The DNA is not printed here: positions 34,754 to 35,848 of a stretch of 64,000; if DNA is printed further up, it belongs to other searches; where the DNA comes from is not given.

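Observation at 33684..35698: Three-gene wHTH / coiled-coil-wHTH / ParA cassette resembling archaeal tripartite segregation modules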

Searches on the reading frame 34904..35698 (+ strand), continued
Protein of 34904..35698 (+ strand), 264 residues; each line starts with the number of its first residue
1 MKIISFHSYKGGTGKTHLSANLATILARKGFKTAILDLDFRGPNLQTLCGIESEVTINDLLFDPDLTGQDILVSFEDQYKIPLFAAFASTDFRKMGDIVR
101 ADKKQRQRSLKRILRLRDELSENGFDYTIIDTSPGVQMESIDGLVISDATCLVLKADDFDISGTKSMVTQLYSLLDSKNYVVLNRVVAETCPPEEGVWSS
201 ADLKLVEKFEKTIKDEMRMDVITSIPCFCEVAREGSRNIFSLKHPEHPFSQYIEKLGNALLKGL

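Call 91: search_protein_families(library=ncbifam, alignment_id=A3, max_evalue=0.00001)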
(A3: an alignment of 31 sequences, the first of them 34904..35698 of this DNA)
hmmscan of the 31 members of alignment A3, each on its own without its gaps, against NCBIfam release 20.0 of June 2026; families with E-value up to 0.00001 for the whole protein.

A. member 1, window:34904-35698:+ (264 aa): 14 families
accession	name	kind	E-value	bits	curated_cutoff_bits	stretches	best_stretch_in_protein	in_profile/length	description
NF047398.1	AAA_KGGVGR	domain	1.2e-15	58.3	90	1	1-171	2-189/190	KGGVGR-motif variant AAA ATPase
TIGR01969.1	minD_arch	subfamily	2e-14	53.4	201.75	1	3-189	2-173/251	cell division ATPase MinD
TIGR01968.1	minD_bact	equivalog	1.8e-12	47.2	212.9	1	2-189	2-176/261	septum site-determining protein MinD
NF041546.1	ParA_partition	equivalog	1.9e-12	47.2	180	1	3-41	1-39/203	ParA family partition ATPase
NF041136.1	MrpORP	equivalog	2.1e-12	47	450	1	4-56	8-60/365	iron-sulfur cluster carrier protein MrpORP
TIGR01007.1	eps_fam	subfamily_domain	4.8e-10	39.3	108.05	1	1-49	17-65/204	polysaccharide biosynthesis tyrosine autokinase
NF008079.0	PRK10818.1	equivalog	2.3e-09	37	508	1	2-152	3-141/270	septum site-determining protein MinD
TIGR03371.1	cellulose_yhjQ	equivalog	6.4e-08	32.4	157.85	1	1-41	1-41/246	cellulose biosynthesis protein BcsQ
TIGR03453.1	partition_RepA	equivalog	1.5e-07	30.6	348.45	1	2-58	105-160/387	plasmid partitioning protein RepA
NF008669.0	PRK11670.1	equivalog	2.1e-07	30.2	348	1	2-54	108-160/369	iron-sulfur cluster carrier protein ApbC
NF010443.0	PRK13869.1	subfamily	7.7e-07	28.2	446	1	2-163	122-290/405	plasmid-partitioning protein RepA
TIGR03018.1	pepcterm_TyrKin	hypoth_equivalog_domain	1.6e-06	27.6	230.65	1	5-74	39-109/207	XrtA-associated tyrosine autokinase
TIGR00345.1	GET3_arsA_TRC40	subfamily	3.8e-06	26.7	135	0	10-38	5-33/299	TRC40/GET3/ArsA family transport-energizing ATPase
NF041283.1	PrgP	equivalog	9.3e-06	25.1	400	0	3-175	4-175/297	ParA superfamily DNA segregation protein PrgP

B. families by the number of members that match (of 31 scanned): 26 families (the first 25 are shown)
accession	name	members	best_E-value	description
TIGR01969.1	minD_arch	31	1.7e-22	cell division ATPase MinD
TIGR01968.1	minD_bact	31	1.8e-21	septum site-determining protein MinD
NF047398.1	AAA_KGGVGR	31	3.3e-19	KGGVGR-motif variant AAA ATPase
NF041546.1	ParA_partition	31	1.4e-17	ParA family partition ATPase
NF041136.1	MrpORP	31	8e-17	iron-sulfur cluster carrier protein MrpORP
TIGR01007.1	eps_fam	31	1.4e-16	polysaccharide biosynthesis tyrosine autokinase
TIGR03371.1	cellulose_yhjQ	31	1e-12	cellulose biosynthesis protein BcsQ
NF008669.0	PRK11670.1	29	7.8e-12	iron-sulfur cluster carrier protein ApbC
NF041283.1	PrgP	28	2.5e-11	ParA superfamily DNA segregation protein PrgP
TIGR03453.1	partition_RepA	27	1.8e-13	plasmid partitioning protein RepA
TIGR03018.1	pepcterm_TyrKin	25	2.7e-10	XrtA-associated tyrosine autokinase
NF040564.1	SCO2523_fam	25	7.7e-10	SCO2523 family variant P-loop protein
NF008079.0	PRK10818.1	23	1.5e-11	septum site-determining protein MinD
TIGR03029.1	EpsG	20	5.8e-11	chain length determinant protein tyrosine kinase EpsG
TIGR00345.1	GET3_arsA_TRC40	19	1.9e-08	TRC40/GET3/ArsA family transport-energizing ATPase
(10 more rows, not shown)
